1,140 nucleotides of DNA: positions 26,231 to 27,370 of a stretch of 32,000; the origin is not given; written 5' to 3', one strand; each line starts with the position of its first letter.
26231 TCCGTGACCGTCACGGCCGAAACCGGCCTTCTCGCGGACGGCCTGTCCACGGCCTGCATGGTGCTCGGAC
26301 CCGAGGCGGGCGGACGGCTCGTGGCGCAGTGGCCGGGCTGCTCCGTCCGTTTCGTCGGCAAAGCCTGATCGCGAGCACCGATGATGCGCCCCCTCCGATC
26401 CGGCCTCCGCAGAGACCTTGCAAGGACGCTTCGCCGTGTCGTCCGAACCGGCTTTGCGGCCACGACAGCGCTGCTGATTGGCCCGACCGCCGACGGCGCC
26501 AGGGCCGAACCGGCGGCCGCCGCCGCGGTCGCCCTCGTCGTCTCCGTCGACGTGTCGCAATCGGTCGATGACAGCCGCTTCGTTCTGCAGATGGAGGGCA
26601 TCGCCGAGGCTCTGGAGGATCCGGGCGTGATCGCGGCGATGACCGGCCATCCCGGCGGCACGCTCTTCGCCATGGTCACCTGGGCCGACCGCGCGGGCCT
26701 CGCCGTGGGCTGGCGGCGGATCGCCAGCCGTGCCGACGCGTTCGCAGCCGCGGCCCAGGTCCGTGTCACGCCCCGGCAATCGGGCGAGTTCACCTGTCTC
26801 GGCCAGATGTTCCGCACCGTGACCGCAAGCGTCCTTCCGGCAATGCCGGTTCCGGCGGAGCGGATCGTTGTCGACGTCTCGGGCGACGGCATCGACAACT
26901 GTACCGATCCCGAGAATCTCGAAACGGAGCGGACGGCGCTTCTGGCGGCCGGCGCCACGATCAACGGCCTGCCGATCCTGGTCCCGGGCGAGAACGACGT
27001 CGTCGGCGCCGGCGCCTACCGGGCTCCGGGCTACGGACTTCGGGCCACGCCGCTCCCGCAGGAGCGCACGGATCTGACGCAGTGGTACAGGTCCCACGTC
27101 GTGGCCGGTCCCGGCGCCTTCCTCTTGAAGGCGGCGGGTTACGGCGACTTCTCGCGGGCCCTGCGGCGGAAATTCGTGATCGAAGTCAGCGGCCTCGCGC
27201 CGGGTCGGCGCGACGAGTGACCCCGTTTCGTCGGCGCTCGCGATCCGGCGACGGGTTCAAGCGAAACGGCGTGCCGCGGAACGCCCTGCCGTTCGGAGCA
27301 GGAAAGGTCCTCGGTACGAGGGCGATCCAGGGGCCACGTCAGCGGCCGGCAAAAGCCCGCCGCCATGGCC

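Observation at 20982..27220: PQQ-ADH/lanthanide-associated periplasmic pair runs into a NosR-like/ApbE/DUF1194 module instead of the usual ABC ATPase and permease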

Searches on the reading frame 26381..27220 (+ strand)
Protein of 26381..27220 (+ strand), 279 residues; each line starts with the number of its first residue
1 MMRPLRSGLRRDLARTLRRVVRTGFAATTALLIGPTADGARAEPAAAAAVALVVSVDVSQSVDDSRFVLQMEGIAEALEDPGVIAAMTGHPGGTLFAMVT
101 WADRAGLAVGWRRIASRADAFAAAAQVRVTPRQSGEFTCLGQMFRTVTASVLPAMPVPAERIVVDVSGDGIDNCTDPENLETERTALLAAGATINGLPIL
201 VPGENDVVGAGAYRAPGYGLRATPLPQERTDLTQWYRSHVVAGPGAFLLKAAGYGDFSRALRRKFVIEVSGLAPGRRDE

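Call 3: search_protein_families(library=pfam, proteins=[window:26381-27220:+], max_evalue=0.01)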
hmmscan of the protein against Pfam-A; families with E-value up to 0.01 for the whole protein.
window:26381-27220:+ (279 aa): 2 families
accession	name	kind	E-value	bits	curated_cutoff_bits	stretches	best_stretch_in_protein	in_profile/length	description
PF06707.17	DUF1194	-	6.6e-45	153.3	27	1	49-271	3-204/206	Protein of unknown function (DUF1194)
PF05762.20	VWA_CoxE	-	2.7e-05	24.1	26.4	1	6-70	22-78/222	VWA domain containing CoxE-like protein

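Call 4: search_protein_families(library=ncbifam, proteins=[window:26381-27220:+], max_evalue=0.01)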
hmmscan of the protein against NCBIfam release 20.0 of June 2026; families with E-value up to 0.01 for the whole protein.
window:26381-27220:+ (279 aa): 0 families

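Call 47: search_solved_structures(query=window:26381-27220:+, max_evalue=0.1)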
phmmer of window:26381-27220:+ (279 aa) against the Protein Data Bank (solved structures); distinct sequences matched with E-value up to 0.1: 1.
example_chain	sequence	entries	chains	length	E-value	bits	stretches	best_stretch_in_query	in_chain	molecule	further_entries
4cn8_A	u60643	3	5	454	0.0036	19.9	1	88-154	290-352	PROXIMAL THREAD MATRIX PROTEIN 1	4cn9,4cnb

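Call 64: find_homologous_proteins(query=window:26381-27220:+, max_evalue=0.00001)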
Query window:26381-27220:+ (279 aa): 999 proteins with E <= 0.00001 among 8000 candidates; the best 120 are listed.
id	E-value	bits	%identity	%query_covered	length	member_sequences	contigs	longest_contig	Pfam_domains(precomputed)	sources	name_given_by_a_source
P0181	7.6e-173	591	98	100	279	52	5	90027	PF06707.18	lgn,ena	-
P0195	2.3e-150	517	90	94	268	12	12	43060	PF06707.18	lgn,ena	-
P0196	1.8e-146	504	93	90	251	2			PF06707.18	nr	nr:DUF1194 domain-containing protein [Methylorubrum populi]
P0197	3.0e-143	494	90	88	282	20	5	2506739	PF06707.18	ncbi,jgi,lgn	jgi:hypothetical protein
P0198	5.9e-140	483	82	100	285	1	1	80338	PF06707.18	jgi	-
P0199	7.4e-140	483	82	100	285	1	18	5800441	PF06707.18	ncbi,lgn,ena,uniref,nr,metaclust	ncbi:protein of unknown function DUF1194 [Methylorubrum populi BJ001]|uniref:tRNA delta(2)-isopenten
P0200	1.7e-139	482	91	85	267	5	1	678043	PF06707.18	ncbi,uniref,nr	ncbi:hypothetical protein HNR51_002305 [Methylorubrum thiocyanatum]|uniref:tRNA delta(2)-isopentenyl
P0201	6.6e-139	480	91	85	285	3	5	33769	PF06707.18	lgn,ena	-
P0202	6.6e-139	480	90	85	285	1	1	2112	PF06707.18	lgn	-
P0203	8.5e-139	479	91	85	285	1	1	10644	PF06707.18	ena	-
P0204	1.6e-138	478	90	85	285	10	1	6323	PF06707.18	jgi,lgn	jgi:Protein of unknown function (DUF1194)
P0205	3.4e-138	477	82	100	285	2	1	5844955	PF06707.18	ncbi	ncbi:DUF1194 domain-containing protein [Methylorubrum populi]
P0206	2.8e-124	432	83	86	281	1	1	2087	PF06707.18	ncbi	-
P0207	1.0e-123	430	78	94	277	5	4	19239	PF06707.18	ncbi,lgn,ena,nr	ncbi:tRNA delta(2)-isopentenylpyrophosphate transferase [Methylorubrum zatmanii]|nr:tRNA delta(2)-is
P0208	2.2e-123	429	86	76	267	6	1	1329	PF06707.18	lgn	-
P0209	8.3e-123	427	80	91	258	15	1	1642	PF06707.18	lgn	-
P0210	2.4e-121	422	85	76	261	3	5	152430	PF06707.18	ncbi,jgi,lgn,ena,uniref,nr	ncbi:DUF1194 domain-containing protein (plasmid) [Methylorubrum extorquens]|jgi:hypothetical protein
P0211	3.6e-119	415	78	87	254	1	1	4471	PF06707.18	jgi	-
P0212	3.5e-118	412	76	89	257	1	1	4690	PF06707.18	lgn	-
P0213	4.8e-118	411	82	82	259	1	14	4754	PF06707.18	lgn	-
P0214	5.4e-118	411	75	95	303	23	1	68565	PF06707.18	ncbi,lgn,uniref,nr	ncbi:DUF1194 domain-containing protein [Methylobacterium sp. Leaf465]|uniref:DUF1194 domain-containi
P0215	6.1e-118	411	79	87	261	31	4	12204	PF06707.18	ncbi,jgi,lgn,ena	jgi:hypothetical protein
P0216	6.7e-118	411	78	88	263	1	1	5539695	PF06707.18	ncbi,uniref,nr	ncbi:DUF1194 domain-containing protein [Methylobacterium radiodurans]|uniref:tRNA delta(2)-isopenten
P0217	7.9e-118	411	82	84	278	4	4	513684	PF06707.18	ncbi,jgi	-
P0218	5.8e-117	408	80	84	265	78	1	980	PF06707.18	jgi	jgi:hypothetical protein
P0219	6.6e-117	408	75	91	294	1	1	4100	PF06707.18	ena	-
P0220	8.3e-117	407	81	81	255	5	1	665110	PF06707.18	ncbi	-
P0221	1.5e-116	406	78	86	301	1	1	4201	PF06707.18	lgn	-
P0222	1.9e-116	406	81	82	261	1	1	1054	PF06707.18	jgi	jgi:hypothetical protein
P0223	1.9e-116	406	78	86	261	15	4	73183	PF06707.18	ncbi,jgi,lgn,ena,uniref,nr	ncbi:hypothetical protein QO016_004454 [Methylobacterium persicinum]|uniref:tRNA delta(2)-isopenteny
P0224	3.3e-116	405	80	75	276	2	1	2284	PF06707.18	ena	-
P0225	4.1e-116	405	79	82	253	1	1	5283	PF06707.18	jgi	jgi:hypothetical protein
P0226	5.0e-116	405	81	82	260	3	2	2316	PF06707.18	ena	-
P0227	5.5e-116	405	74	95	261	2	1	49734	PF06707.18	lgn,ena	-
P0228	7.8e-116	404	79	79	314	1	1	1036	PF06707.18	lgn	-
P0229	9.0e-116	404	74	93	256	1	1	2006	PF06707.18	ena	-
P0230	1.1e-115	403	80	75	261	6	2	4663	PF06707.18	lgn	-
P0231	5.1e-115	401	79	82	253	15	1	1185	PF06707.18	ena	-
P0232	1.7e-114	400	80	79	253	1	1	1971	PF06707.18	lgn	-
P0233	2.0e-114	399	81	76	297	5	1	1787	PF06707.18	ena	-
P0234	2.1e-114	399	81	75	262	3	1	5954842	PF06707.18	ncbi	ncbi:DUF1194 domain-containing protein [Methylobacterium sp. P31]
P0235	3.6e-114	399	79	81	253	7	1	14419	PF06707.18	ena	-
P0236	1.1e-113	397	78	82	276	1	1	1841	PF06707.18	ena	-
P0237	1.9e-113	396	75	92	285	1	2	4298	PF06707.18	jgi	jgi:hypothetical protein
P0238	2.2e-113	396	80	81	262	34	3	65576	PF06707.18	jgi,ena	-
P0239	1.6e-112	393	78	86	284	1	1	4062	PF06707.18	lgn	-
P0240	2.8e-111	389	78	81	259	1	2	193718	PF06707.18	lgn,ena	-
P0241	1.4e-108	380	75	84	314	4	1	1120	PF06707.18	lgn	-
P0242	3.8e-105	369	74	76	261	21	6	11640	PF06707.18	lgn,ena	-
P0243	3.5e-104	366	73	82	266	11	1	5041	PF06707.18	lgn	-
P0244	8.0e-104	365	74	84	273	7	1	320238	PF06707.18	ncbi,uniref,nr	ncbi:DUF1194 domain-containing protein [Methylobacterium durans]|uniref:DUF1194 domain-containing pr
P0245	1.5e-103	364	67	95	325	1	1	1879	PF06707.18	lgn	-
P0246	8.5e-103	361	73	76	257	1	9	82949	PF06707.18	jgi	jgi:hypothetical protein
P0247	9.9e-103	361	72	81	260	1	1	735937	PF06707.18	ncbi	ncbi:DUF1194 domain-containing protein [Methylobacterium sp. A54F]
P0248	6.7e-101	355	72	82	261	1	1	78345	PF06707.18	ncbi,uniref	ncbi:DUF1194 domain-containing protein [Methylobacterium nigriterrae]|uniref:DUF1194 domain-containi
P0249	2.4e-100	353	65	94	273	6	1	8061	PF06707.18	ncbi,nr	ncbi:MAG TPA: DUF1194 domain-containing protein [Methylobacterium sp.]|nr:DUF1194 domain-containing 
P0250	3.3e-100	353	71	83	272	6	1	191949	PF06707.18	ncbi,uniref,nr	ncbi:DUF1194 domain-containing protein [Methylobacterium soli]|uniref:DUF1194 domain-containing prot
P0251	5.0e-100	352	71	82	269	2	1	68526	PF06707.18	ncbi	-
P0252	5.5e-100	352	67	92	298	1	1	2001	PF06707.18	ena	-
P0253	2.0e-99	350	71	82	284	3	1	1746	PF06707.18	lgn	-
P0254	3.9e-99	349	69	84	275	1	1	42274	PF06707.18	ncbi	-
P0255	4.0e-99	349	69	84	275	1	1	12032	PF06707.18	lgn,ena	-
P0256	5.9e-99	349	73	81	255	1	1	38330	PF06707.18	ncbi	-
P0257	1.1e-98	348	67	90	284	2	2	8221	PF06707.18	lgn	-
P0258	1.7e-98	347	64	94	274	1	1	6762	PF06707.18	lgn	-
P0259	4.1e-98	346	72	79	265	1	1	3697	PF06707.18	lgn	-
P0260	4.3e-98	346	66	89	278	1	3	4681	PF06707.18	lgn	-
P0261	4.9e-98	346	70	83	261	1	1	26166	PF06707.18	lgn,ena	-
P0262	5.5e-98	346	70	82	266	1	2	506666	PF06707.18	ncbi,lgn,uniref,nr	ncbi:DUF1194 domain-containing protein [Methylobacterium brachythecii]|uniref:tRNA delta(2)-isopente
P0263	8.1e-98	345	71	84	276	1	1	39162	PF06707.18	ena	-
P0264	4.0e-97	343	64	93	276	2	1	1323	PF06707.18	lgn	-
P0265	1.6e-96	341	68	75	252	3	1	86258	PF06707.18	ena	-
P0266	3.2e-96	340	65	88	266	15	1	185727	PF06707.18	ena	-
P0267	4.3e-96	339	78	72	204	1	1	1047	PF06707.18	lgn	-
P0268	4.6e-96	339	71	81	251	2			PF06707.18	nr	nr:DUF1194 domain-containing protein [Methylobacterium sp. Leaf118]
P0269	8.9e-96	338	69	81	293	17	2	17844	PF06707.18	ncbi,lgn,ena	-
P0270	1.1e-95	338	70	81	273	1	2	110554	PF06707.18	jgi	jgi:hypothetical protein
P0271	1.5e-94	334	79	70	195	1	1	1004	PF06707.18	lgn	-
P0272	4.0e-94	333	66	86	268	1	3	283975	PF06707.18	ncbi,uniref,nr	ncbi:DUF1194 domain-containing protein [Methylobacterium haplocladii]|uniref:tRNA delta(2)-isopenten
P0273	4.9e-94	333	69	81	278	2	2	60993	PF06707.18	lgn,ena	-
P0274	5.4e-94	332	66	84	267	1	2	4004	PF06707.18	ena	-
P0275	2.0e-93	331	64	91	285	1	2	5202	PF06707.18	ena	-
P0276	2.3e-93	330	68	81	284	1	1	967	PF06707.18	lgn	-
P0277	2.9e-93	330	67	76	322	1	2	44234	PF06707.18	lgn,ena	-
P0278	3.3e-93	330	65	90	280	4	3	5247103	PF06707.18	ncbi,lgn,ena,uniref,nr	ncbi:DUF1194 domain-containing protein [Methylobacterium organophilum]|uniref:DUF1194 domain-contain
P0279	8.3e-93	329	65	87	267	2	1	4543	PF06707.18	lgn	-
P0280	2.0e-92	327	65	84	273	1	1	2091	PF06707.18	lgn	-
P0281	1.2e-90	321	58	94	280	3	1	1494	PF06707.18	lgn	-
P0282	2.6e-89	317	61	83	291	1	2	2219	PF06707.18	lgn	-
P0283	3.0e-89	317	57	92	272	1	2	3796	PF06707.18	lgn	-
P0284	9.9e-89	315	63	80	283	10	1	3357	PF06707.18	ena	-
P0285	1.9e-88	314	63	80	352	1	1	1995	PF06707.18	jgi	jgi:Protein of unknown function (DUF1194)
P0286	3.6e-88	313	63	81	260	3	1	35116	PF06707.18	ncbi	-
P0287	4.8e-88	313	61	81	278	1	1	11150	PF06707.18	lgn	-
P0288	1.4e-87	311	62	80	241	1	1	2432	PF06707.18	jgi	jgi:hypothetical protein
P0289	2.0e-87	311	59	91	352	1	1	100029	PF06707.18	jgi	jgi:hypothetical protein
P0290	2.0e-87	311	58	91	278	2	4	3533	PF06707.18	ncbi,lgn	-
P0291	2.7e-87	310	60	86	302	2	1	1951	PF06707.18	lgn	-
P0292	3.6e-87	310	57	91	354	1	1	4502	PF06707.18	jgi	jgi:hypothetical protein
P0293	5.8e-87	309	58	89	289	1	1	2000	PF06707.18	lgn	-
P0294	9.0e-87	309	57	93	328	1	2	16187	PF06707.18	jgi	jgi:hypothetical protein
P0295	1.0e-86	309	62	79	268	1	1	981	PF06707.18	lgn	-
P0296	1.2e-86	308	57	91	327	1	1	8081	PF06707.18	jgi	jgi:hypothetical protein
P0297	2.4e-86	307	60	84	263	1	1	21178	PF06707.18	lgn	-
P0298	3.9e-86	307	58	85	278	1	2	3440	PF06707.18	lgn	-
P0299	5.3e-86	306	61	79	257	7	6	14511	PF06707.18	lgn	-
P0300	1.2e-85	305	69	74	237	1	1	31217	PF06707.18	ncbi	-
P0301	1.4e-85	305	53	96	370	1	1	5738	PF06707.18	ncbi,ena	-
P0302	2.0e-85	304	60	86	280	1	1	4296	PF06707.18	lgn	-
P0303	2.7e-85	304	63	80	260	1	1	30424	PF06707.18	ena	-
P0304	1.0e-84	302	58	86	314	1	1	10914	PF06707.18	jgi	jgi:hypothetical protein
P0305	1.1e-84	302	60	82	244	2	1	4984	PF06707.18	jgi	jgi:Protein of unknown function (DUF1194)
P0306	1.6e-84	301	63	81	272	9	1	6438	PF06707.18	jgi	-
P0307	1.8e-84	301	61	84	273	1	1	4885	PF06707.18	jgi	jgi:hypothetical protein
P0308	3.1e-84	300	58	87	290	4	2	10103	PF06707.18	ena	-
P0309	3.5e-84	300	54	95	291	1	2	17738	PF06707.18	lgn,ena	-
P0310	4.1e-84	300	64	82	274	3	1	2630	PF06707.18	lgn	-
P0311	5.2e-84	300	60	80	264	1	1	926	PF06707.18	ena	-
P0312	6.1e-84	299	59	82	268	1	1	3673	PF06707.18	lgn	-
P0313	7.9e-84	299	57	91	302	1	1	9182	PF06707.18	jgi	jgi:Protein of unknown function (DUF1194)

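Call 65: find_encoding_contigs(protein=P0278, flank=6000, max_places=2)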
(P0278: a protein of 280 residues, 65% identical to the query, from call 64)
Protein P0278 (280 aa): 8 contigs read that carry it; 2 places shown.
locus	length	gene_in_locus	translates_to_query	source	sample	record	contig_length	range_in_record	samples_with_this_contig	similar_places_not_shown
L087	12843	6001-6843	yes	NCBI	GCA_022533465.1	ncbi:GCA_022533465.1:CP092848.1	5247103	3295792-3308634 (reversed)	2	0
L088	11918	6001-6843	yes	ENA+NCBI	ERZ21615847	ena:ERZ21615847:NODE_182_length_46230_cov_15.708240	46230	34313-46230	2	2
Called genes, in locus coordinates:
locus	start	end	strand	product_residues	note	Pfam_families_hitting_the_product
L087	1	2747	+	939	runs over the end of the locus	PF00923:TAL_FSA, PF00342:PGI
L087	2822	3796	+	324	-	PF03446:NAD_binding_2, PF03807:F420_oxidored (weak), PF00393:6PGD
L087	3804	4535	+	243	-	PF01182:Glucosamine_iso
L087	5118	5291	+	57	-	-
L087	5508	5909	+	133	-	PF00072:Response_reg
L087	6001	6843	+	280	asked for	PF06707:DUF1194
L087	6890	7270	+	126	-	PF05164:ZapA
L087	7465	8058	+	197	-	PF01812:5-FTHF_cyc-lig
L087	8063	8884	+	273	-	PF00149:Metallophos, PF13277:YmdB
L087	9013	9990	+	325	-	PF01618:MotA_ExbB (weak)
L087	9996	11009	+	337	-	PF00691:OmpA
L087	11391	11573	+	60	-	-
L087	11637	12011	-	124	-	PF04241:DUF423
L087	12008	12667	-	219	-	PF03193:RsgA_GTPase (faint), PF00350:Dynamin_N (faint), PF01926:MMR_HSR1, PF02421:FeoB_N (weak)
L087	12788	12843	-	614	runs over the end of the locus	PF14849:YidC_periplas, PF02096:60KD_IMP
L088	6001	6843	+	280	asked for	PF06707:DUF1194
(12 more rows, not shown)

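Call 66: find_encoding_contigs(protein=P0262, flank=6000, max_places=2)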
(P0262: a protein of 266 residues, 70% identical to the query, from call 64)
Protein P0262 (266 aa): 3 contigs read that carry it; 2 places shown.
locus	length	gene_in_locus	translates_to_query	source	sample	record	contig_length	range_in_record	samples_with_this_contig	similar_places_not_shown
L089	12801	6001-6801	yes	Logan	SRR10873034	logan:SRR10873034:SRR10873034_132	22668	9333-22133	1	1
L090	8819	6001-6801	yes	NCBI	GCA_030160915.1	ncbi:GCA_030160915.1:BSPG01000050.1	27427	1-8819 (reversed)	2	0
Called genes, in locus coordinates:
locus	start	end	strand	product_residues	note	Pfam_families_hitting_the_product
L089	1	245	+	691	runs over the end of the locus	PF00456:Transketolase_N, PF02779:Transket_pyr, PF22613:Transketolase_C_1, PF02780:Transketolase_C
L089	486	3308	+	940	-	PF00923:TAL_FSA, PF00342:PGI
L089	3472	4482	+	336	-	PF02254:TrkA_N (faint), PF03446:NAD_binding_2, PF00393:6PGD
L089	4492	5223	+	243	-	PF01182:Glucosamine_iso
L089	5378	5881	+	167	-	-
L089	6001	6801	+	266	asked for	PF06707:DUF1194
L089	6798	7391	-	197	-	PF13462:Thioredoxin_4, PF01323:DSBA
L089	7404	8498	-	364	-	PF06559:DCD_N, PF22769:DCD, PF22569:DCD_C, PF22769:DCD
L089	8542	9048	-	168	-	-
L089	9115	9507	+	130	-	PF04379:DUF525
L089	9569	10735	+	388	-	PF01546:Peptidase_M20, PF07687:M20_dimer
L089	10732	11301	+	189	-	PF13302:Acetyltransf_3, PF13420:Acetyltransf_4, PF13523:Acetyltransf_8, PF13673:Acetyltransf_10, PF00583:Acetyltransf_1, PF13508:Acetyltransf_7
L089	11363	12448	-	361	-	-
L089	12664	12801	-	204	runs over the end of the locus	PF01081:Aldolase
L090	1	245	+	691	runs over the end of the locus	PF00456:Transketolase_N, PF02779:Transket_pyr, PF22613:Transketolase_C_1, PF02780:Transketolase_C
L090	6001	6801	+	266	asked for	PF06707:DUF1194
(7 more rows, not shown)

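Call 67: find_encoding_contigs(protein=P0289, flank=6000, max_places=2)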
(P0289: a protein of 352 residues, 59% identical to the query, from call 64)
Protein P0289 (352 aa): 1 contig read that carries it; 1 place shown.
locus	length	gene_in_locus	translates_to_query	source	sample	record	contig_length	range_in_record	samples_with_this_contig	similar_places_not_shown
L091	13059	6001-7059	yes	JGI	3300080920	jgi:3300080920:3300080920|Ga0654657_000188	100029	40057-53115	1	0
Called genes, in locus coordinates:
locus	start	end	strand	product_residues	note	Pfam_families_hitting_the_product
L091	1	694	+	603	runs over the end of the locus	PF01011:PQQ, PF13360:PQQ_2, PF13570:Beta-prop_ACSF4 (faint), PF13360:PQQ_2, PF01011:PQQ, PF13360:PQQ_2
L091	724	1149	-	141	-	PF13442:Cytochrome_CBB3, PF00034:Cytochrom_C (weak)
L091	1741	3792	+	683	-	PF26965:MimR_N, PF01590:GAF, PF00158:Sigma54_activat, PF14532:Sigma54_activ_2, PF25601:AAA_lid_14, PF02954:HTH_8 (weak), PF13384:HTH_23 (faint), PF13556:HTH_30 (faint)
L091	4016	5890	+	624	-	PF01011:PQQ, PF13360:PQQ_2, PF01011:PQQ, PF13360:PQQ_2, PF13570:Beta-prop_ACSF4 (weak)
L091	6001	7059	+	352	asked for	PF06707:DUF1194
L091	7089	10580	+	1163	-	PF00289:Biotin_carb_N, PF02222:ATP-grasp, PF02786:CPSase_L_D2, PF07478:Dala_Dala_lig_C, PF02785:Biotin_carb_C, PF00682:HMGL-like, PF02436:PYC_OADA, PF00364:Biotin_lipoyl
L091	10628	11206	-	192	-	PF04268:SoxG, PF01571:GCV_T (weak)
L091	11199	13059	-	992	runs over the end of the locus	PF13510:Fer2_4, PF07992:Pyr_redox_2, PF12831:FAD_oxidored, PF17806:SO_alpha_A3, PF01571:GCV_T, PF08669:GCV_T_C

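Call 74: predict_structure(alignment_id=A2)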
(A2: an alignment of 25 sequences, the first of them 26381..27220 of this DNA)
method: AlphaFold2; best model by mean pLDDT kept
length: 279 residues; sequences in the alignment: 25
mean_pLDDT: 80.7   pTM: 0.76
mean pLDDT of the five models: 80.7, 80.5, 80.5, 79.4, 78.6
residues with pLDDT >= 90: 142; 70-90: 54; 50-70: 62; < 50: 21
segments of 3 or more residues with pLDDT < 50: 1-3, 213-223, 276-279
pLDDT, mean of each block of 10 residues (from residue 1): 51 57 56 54 81 92 90 97 94 95 90 98 98 79 94 96 90 70 96 95 70 48 52 88 95 91 88 53
secondary structure, 60 per line:
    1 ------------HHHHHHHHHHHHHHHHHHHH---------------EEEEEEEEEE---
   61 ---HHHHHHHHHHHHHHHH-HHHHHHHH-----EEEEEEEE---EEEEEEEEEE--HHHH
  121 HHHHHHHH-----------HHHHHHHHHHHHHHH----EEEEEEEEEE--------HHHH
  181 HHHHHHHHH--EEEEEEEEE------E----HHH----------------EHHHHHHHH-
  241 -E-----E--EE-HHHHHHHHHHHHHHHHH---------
elements in order: H13-32 E48-57 H64-79 H81-88 E94-101 E105-114 H117-128 H140-154 E159-168 H177-189 E192-200 H232-239 H254-270

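Call 77: fold_search(model_id=the predicted structure, library=pdb)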
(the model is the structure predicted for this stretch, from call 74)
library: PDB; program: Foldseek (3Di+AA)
matches with E <= 10: 1354; with E <= 0.001: 368
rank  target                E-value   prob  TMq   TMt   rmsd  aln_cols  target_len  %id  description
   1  4cn9_A                9.8e-11  1.00  0.48  0.35   5.4       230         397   19  structure of proximal thread matrix protein 1 (PTMP1) from the mussel byssus with zinc occupied MIDAS motif (released 2014-03-12)
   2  4cn8                  1.4e-09  1.00  0.48  0.35   5.2       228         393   19  Structure of proximal thread matrix protein 1 (PTMP1) from the mussel byssus (released 2014-03-12)
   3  4cnb_B                1.7e-09  1.00  0.48  0.35   5.3       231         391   19  Structure of proximal thread matrix protein 1 (PTMP1) from the mussel byssus - Crystal form 2 (released 2014-03-12)
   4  4cn9_B                4.8e-09  1.00  0.48  0.35   5.3       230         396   19  structure of proximal thread matrix protein 1 (PTMP1) from the mussel byssus with zinc occupied MIDAS motif (released 2014-03-12)
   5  4cnb_A                5.1e-09  1.00  0.47  0.35   5.3       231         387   19  Structure of proximal thread matrix protein 1 (PTMP1) from the mussel byssus - Crystal form 2 (released 2014-03-12)
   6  4c2b_C                5.7e-09  1.00  0.51  0.69   6.6       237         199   10  Crystal Structure of High-Affinity von Willebrand Factor A1 domain with Disulfide Mutation in Complex with High Affini (released 2014-01-08)
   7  8voh_MODEL_1_A        2.0e-08  1.00  0.52  0.71   5.0       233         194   12  HADDOCK models of human alphaM I-domain bound to the the N-terminal domain of the cytokine pleiotrophin (released 2024-05-15)
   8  7n1o                  3.0e-08  1.00  0.44  0.47   5.8       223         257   12  The von Willebrand factor A domain of human capillary morphogenesis gene II, flexibly fused to the 1TEL crystallization  (released 2021-06-09)
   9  8ce6                  3.6e-08  1.00  0.48  0.65   5.7       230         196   12  Crystal structure of human Cd11b I domain in P212121 space group (released 2023-03-22)
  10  1u0n_A                4.1e-08  1.00  0.55  0.72   5.3       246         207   10  The ternary von Willebrand Factor A1-glycoprotein Ibalpha-botrocetin complex (released 2005-04-19)
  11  1ao3_A                4.9e-08  1.00  0.47  0.67   6.5       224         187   13  A3 DOMAIN OF VON WILLEBRAND FACTOR (released 1998-07-22)
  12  1atz_B                5.9e-08  1.00  0.47  0.67   6.7       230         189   13  HUMAN VON WILLEBRAND FACTOR A3 DOMAIN (released 1998-02-25)
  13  1oak_A                6.3e-08  1.00  0.55  0.76   4.3       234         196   12  CRYSTAL STRUCTURE OF THE VON WILLEBRAND FACTOR (VWF) A1 DOMAIN IN COMPLEX WITH THE FUNCTION BLOCKING NMC-4 FAB (released 1998-10-21)
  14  9p97_A                6.3e-08  1.00  0.52  0.21   4.3       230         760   16  CryoEM structure of the closed integrin alphaEbeta7 bound to fab LF61 (released 2025-09-24)
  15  7o4k_6                6.3e-08  1.00  0.43  0.35  20.5       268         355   10  Yeast TFIIH in the contracted state within the pre-initiation complex (released 2021-06-16)
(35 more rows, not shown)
